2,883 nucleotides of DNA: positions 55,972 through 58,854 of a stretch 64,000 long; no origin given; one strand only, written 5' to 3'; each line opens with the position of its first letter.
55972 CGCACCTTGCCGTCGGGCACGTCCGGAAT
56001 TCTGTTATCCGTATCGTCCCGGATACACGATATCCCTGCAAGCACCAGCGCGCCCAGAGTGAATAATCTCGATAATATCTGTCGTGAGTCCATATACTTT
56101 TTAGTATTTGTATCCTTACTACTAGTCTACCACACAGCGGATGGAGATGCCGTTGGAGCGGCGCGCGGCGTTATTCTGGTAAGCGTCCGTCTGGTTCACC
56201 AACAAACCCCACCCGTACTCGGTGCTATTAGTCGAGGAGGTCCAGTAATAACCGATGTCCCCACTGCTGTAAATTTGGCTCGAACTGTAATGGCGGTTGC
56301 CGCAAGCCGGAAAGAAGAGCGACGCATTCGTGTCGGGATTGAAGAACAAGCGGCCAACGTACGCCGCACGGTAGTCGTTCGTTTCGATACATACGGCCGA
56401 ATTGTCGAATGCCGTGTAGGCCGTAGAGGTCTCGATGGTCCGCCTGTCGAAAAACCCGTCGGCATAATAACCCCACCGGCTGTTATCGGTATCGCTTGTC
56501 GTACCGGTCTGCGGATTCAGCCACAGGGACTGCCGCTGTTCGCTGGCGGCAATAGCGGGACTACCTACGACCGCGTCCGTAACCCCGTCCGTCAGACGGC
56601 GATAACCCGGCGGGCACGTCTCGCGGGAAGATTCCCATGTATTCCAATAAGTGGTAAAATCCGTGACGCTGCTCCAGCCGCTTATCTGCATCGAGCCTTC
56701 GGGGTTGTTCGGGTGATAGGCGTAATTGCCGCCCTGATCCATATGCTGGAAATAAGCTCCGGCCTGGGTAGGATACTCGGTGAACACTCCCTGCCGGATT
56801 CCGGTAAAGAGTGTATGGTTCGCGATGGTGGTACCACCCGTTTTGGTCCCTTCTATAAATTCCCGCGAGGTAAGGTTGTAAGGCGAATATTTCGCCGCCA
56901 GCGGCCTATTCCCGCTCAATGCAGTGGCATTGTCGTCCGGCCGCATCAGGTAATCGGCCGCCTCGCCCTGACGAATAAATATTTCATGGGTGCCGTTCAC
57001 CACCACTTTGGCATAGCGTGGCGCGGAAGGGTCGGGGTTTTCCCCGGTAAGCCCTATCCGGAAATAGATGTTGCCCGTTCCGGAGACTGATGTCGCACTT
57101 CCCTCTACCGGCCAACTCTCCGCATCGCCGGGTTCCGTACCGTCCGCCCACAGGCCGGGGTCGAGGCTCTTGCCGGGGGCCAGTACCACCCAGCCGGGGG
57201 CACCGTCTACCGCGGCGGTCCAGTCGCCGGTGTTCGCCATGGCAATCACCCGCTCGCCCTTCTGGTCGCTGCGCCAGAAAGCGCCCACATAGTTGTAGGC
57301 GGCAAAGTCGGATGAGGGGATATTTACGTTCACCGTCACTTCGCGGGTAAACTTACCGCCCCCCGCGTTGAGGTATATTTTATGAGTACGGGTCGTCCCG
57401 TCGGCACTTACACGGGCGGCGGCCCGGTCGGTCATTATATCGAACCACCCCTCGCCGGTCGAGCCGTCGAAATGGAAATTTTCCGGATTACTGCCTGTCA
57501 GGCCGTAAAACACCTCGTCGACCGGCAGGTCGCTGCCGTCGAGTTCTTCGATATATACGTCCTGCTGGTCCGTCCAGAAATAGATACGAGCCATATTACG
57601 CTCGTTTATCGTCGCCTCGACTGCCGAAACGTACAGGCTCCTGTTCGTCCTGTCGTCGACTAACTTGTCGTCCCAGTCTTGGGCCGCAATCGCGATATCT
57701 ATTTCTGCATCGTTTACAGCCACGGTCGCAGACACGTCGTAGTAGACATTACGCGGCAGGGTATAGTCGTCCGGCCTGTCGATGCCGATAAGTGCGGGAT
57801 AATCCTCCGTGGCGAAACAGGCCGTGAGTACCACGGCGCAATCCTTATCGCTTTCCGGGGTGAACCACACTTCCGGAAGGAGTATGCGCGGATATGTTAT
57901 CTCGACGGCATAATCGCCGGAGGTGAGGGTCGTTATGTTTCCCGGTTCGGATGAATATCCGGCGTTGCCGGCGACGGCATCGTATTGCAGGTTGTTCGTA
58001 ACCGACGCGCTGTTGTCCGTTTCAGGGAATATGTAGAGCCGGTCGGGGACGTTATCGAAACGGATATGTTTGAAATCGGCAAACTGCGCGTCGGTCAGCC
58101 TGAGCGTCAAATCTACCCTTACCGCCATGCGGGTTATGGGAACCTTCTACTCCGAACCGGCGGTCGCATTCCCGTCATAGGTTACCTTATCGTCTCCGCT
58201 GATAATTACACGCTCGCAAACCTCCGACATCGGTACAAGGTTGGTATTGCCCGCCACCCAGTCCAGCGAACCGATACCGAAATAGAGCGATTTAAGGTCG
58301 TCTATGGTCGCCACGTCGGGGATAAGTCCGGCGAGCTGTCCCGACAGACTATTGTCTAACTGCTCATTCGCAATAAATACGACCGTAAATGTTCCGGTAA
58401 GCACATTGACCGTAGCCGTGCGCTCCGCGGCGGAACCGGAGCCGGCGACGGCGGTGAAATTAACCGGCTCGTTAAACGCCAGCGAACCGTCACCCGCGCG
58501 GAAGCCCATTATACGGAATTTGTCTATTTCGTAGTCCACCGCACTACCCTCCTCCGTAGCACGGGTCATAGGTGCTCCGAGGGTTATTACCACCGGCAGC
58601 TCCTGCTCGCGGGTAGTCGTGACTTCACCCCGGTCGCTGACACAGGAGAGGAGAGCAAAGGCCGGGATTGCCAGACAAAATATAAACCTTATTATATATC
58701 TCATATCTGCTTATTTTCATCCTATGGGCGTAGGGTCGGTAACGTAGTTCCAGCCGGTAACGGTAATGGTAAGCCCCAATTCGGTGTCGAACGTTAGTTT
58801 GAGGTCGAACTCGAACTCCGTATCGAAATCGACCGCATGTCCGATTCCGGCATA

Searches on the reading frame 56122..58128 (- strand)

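Call 8: search_protein_families(library=pfam, proteins=[window:56122-58128:-])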
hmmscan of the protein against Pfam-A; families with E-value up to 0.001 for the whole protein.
window:56122-58128:- (668 aa): 1 family
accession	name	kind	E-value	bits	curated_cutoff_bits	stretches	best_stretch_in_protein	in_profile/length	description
PF09603.15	Fib_succ_major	-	0.00018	22.3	33.9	1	600-666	120-186/187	Fibrobacter succinogenes major domain (Fib_succ_major)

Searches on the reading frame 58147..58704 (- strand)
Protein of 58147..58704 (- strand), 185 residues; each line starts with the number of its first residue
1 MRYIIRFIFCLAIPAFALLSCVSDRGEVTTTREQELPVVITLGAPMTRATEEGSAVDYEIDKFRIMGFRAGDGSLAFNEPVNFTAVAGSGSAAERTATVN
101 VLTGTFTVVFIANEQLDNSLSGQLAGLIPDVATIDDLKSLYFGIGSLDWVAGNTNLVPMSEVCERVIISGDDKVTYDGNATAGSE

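Call 8: search_protein_families(library=pfam, proteins=[window:58147-58704:-])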
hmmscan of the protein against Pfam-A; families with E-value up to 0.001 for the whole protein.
window:58147-58704:- (185 aa): 1 family
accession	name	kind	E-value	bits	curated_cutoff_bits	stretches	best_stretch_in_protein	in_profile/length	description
PF06321.17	P_gingi_FimA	-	8.7e-07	29.7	21.4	1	44-178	11-136/153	Major fimbrial subunit protein (FimA)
